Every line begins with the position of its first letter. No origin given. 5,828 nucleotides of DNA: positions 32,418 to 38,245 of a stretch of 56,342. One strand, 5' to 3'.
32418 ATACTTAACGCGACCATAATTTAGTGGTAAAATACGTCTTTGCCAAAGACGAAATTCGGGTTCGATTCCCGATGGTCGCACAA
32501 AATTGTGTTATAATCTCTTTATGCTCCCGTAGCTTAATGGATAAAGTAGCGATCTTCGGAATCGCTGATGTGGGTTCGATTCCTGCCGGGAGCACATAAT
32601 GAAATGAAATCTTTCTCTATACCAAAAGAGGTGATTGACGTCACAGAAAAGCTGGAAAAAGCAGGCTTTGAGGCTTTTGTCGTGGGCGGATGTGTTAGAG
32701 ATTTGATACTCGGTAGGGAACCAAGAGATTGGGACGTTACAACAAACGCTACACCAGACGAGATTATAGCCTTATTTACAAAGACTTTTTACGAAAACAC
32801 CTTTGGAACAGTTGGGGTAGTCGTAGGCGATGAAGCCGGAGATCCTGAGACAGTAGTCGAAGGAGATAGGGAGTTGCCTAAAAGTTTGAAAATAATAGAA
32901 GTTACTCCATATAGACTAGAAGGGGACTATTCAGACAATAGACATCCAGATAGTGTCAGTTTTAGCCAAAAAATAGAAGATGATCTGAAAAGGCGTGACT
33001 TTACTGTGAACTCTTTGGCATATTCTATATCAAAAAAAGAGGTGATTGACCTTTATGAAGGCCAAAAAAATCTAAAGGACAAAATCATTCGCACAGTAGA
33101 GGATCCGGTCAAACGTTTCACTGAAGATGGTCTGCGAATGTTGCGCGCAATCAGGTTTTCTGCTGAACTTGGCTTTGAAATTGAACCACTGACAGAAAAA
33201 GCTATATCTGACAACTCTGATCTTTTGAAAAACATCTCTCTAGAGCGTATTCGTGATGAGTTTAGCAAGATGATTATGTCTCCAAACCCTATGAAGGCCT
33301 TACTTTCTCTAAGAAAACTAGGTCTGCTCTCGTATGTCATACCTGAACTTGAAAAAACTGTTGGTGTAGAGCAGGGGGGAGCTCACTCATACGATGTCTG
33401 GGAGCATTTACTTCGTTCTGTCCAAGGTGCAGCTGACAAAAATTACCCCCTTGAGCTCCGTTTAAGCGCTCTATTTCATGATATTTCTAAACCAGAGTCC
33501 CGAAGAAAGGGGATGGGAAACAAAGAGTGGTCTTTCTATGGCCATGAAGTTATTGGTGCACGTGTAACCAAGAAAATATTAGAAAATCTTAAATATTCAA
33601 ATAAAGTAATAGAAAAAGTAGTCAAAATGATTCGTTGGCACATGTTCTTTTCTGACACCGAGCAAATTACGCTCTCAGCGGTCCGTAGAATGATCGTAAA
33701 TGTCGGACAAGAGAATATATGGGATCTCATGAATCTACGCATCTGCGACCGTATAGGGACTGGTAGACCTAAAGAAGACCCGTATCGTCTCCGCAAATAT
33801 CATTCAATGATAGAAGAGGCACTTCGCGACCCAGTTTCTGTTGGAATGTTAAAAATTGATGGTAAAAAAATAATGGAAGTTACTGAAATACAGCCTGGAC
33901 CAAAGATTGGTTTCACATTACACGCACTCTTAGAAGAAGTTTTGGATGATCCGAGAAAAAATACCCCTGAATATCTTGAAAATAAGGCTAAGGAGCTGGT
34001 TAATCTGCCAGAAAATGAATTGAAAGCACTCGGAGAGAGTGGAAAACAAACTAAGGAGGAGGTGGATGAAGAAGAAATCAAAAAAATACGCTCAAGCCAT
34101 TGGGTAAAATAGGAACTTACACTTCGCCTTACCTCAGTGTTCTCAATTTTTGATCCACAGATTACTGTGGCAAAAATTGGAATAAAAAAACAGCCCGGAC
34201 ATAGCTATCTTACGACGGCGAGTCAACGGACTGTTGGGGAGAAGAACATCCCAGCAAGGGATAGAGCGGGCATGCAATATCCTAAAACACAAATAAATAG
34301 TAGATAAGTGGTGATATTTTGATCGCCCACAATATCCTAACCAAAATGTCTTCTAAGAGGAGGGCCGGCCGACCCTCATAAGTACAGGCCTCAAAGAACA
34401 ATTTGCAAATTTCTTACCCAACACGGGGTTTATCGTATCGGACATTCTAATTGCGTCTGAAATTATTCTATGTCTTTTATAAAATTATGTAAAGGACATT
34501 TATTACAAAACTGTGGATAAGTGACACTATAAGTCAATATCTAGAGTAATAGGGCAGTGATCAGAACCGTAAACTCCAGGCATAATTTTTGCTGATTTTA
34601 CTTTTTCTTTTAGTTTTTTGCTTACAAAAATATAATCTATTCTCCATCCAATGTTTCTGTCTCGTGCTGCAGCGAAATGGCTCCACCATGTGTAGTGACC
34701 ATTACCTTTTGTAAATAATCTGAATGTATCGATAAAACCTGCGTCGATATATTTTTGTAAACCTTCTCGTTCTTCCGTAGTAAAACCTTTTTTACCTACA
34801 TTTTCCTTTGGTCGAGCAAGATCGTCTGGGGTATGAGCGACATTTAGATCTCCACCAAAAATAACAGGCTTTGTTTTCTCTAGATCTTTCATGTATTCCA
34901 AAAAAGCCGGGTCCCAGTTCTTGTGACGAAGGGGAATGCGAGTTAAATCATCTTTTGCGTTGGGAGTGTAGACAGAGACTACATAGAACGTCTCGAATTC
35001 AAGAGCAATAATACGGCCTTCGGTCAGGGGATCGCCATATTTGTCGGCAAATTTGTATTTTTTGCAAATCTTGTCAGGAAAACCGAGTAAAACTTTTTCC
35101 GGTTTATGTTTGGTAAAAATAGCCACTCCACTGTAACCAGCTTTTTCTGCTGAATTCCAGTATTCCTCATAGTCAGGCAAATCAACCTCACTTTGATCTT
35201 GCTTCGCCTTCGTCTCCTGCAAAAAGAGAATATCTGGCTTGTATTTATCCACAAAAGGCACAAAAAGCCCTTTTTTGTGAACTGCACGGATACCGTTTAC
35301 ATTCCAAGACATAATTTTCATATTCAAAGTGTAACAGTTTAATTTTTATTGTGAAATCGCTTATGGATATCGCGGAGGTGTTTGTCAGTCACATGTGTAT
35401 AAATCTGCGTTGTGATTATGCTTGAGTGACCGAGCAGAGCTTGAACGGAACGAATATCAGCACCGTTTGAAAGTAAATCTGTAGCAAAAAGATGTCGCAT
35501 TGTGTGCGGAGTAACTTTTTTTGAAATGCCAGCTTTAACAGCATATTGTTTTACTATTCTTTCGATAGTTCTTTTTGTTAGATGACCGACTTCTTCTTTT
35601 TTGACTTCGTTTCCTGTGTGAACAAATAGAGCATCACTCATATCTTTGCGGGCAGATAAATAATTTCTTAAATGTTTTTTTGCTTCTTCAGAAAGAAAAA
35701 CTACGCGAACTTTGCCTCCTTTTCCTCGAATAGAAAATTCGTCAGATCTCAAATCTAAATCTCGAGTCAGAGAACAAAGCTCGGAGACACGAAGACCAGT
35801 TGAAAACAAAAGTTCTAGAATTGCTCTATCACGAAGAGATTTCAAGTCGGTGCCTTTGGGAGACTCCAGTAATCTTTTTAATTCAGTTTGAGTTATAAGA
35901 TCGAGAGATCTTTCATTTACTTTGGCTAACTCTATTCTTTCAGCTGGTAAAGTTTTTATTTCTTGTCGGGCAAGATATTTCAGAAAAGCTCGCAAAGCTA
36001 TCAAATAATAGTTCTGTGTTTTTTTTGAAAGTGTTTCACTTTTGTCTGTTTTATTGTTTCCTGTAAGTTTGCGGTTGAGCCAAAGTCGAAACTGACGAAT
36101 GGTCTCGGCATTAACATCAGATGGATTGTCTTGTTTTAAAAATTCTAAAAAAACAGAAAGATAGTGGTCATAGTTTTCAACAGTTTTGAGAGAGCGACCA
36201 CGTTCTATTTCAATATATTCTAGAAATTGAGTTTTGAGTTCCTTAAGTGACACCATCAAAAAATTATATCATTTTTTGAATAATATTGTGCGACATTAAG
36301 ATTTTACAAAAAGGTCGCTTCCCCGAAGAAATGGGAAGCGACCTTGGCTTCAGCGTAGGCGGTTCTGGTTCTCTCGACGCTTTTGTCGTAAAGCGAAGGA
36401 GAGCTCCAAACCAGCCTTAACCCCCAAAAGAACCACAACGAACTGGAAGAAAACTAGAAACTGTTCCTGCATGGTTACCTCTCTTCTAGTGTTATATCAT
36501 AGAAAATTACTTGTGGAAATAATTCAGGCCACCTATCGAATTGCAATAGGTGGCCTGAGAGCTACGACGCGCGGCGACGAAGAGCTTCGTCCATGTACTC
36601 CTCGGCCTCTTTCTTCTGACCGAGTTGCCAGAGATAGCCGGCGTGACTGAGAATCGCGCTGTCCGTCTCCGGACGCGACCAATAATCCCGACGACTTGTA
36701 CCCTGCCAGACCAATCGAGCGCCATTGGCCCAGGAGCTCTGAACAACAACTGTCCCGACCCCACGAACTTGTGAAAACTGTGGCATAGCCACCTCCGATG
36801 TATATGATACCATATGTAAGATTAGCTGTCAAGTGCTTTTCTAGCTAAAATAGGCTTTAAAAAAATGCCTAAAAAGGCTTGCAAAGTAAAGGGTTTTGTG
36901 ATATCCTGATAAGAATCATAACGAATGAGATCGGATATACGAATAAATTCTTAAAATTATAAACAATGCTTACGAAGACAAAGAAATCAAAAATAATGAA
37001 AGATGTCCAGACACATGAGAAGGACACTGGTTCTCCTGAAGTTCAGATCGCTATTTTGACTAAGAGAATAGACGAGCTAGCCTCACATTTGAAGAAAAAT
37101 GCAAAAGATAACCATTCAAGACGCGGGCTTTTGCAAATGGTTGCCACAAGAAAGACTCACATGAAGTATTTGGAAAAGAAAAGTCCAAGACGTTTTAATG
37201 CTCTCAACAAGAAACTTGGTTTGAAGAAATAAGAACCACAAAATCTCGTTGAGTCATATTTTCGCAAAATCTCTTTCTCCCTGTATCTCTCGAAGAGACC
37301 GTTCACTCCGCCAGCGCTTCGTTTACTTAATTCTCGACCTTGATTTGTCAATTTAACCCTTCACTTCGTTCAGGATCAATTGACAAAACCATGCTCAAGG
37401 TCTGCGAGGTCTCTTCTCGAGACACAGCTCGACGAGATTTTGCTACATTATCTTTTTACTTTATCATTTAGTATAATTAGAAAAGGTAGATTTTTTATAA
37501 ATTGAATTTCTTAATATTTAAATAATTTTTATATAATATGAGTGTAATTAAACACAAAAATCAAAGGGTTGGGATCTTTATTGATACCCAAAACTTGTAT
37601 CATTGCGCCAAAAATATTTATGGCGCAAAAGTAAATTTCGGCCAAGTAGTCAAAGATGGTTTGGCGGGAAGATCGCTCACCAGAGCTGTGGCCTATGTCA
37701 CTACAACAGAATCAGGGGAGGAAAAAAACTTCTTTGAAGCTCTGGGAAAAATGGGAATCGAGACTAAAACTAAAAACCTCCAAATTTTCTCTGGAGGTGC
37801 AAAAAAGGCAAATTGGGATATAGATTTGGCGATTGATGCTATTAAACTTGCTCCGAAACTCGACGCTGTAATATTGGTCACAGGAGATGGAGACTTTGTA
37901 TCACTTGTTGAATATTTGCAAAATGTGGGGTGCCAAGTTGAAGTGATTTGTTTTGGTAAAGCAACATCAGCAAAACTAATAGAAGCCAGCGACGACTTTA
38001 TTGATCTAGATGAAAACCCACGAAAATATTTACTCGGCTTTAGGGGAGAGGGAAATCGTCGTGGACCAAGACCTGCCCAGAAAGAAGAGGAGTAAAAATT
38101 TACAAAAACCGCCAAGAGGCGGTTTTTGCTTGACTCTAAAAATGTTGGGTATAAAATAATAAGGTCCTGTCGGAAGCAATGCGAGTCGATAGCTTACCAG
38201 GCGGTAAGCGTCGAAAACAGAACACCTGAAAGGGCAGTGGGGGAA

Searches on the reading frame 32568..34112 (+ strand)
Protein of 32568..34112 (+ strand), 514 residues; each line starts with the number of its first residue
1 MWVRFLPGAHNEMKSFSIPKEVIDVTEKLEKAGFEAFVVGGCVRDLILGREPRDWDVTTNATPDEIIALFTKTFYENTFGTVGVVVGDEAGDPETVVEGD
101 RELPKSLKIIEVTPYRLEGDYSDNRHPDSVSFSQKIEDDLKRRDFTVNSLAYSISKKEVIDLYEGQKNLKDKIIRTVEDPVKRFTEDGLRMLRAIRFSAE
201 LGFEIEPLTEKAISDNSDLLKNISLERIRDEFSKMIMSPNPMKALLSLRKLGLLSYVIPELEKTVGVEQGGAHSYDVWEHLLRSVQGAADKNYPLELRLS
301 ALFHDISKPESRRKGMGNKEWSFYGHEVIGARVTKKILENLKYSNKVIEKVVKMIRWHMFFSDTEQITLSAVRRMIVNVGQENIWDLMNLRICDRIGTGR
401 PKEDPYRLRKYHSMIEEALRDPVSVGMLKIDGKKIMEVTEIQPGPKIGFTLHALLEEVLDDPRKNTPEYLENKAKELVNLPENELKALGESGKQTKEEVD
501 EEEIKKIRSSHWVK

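Call 51: search_protein_families(library=pfam, proteins=[window:32568-34112:+], max_evalue=0.00001)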
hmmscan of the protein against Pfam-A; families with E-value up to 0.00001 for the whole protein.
window:32568-34112:+ (514 aa): 4 families
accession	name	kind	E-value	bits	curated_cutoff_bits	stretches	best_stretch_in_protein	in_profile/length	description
PF01743.26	PolyA_pol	-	2.6e-35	121.9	23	1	36-175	1-126/126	Poly A polymerase head domain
PF12627.12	PolyA_pol_RNAbd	-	9.3e-21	73.8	22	1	202-262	1-61/64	Probable RNA and SrmB- binding site of polymerase A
PF01966.28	HD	-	3.7e-10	40.5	22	1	278-371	2-104/116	HD domain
PF13735.12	tRNA_NucTran2_2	-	2.8e-08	34.3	27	1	335-472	25-147/149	tRNA nucleotidyltransferase domain 2 putative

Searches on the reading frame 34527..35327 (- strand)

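Call 51: search_protein_families(library=pfam, proteins=[window:34527-35327:-], max_evalue=0.00001)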
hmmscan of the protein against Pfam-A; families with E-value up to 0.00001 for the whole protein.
window:34527-35327:- (266 aa): 1 family
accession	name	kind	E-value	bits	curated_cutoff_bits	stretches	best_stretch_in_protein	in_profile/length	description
PF03372.29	Exo_endo_phos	-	4.7e-30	105.4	24.5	1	6-257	1-225/225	Endonuclease/Exonuclease/phosphatase family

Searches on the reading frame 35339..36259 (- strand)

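Call 51: search_protein_families(library=pfam, proteins=[window:35339-36259:-], max_evalue=0.00001)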
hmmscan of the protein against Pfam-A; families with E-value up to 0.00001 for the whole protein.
window:35339-36259:- (306 aa): 4 families
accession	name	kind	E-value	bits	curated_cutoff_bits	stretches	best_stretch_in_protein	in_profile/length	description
PF00589.27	Phage_integrase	-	6.3e-44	150.2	27.1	1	122-294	3-172/172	Phage integrase family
PF02899.23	Phage_int_SAM_1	-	7.7e-13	49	22.3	1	11-99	3-82/83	Phage integrase, N-terminal SAM-like domain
PF13495.12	Phage_int_SAM_4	-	3.4e-10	40.6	27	1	11-102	4-84/85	Phage integrase, N-terminal SAM-like domain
PF13102.12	Phage_int_SAM_5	-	4.3e-07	30.7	22.3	1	11-101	5-87/98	Phage integrase SAM-like domain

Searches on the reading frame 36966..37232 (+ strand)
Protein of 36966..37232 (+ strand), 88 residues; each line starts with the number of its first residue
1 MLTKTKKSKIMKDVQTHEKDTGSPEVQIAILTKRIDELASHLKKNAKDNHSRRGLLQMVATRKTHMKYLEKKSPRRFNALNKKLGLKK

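Call 51: search_protein_families(library=pfam, proteins=[window:36966-37232:+], max_evalue=0.00001)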
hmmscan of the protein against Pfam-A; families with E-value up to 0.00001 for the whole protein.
window:36966-37232:+ (88 aa): 1 family
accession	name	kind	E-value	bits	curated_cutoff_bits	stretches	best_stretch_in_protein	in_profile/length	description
PF00312.27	Ribosomal_S15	-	8.4e-31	106.4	31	1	7-87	1-81/81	Ribosomal protein S15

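Call 75: find_encoding_contigs(protein=window:36966-37232:+, flank=1500, max_places=10)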
Protein window:36966-37232:+ (88 aa): 3 contigs read that carry it; 2 places shown.
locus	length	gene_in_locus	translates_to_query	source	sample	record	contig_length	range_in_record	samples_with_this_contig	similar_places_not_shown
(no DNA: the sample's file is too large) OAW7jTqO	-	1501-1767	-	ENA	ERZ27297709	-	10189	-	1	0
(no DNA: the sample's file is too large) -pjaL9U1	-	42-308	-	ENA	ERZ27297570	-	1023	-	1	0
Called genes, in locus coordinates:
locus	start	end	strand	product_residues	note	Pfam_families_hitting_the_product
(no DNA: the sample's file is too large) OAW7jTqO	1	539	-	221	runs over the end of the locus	PF00589:Phage_integrase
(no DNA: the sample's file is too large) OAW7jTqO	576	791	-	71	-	PF13495:Phage_int_SAM_4 (weak), PF02899:Phage_int_SAM_1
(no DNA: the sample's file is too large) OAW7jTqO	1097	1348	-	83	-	-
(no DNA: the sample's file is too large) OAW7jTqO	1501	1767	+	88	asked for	PF00312:Ribosomal_S15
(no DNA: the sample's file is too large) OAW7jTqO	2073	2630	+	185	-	PF01936:NYN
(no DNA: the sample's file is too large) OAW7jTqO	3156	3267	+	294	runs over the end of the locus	PF09716:ETRAMP (faint)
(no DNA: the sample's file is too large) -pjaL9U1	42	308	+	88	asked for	PF00312:Ribosomal_S15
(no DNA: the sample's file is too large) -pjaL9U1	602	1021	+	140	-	?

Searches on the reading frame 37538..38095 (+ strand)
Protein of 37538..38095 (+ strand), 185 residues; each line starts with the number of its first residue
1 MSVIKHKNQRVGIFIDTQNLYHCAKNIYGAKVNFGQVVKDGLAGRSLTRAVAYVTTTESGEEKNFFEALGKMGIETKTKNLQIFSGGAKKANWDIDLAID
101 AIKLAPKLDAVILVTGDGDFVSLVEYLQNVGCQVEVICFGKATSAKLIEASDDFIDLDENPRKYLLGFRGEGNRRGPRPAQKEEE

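Call 51: search_protein_families(library=pfam, proteins=[window:37538-38095:+], max_evalue=0.00001)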
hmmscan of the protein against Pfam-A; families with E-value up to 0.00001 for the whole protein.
window:37538-38095:+ (185 aa): 1 family
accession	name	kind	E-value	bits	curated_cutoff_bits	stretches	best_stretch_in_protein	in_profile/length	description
PF01936.24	NYN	-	6.5e-33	114.7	24.2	1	10-158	1-145/145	NYN domain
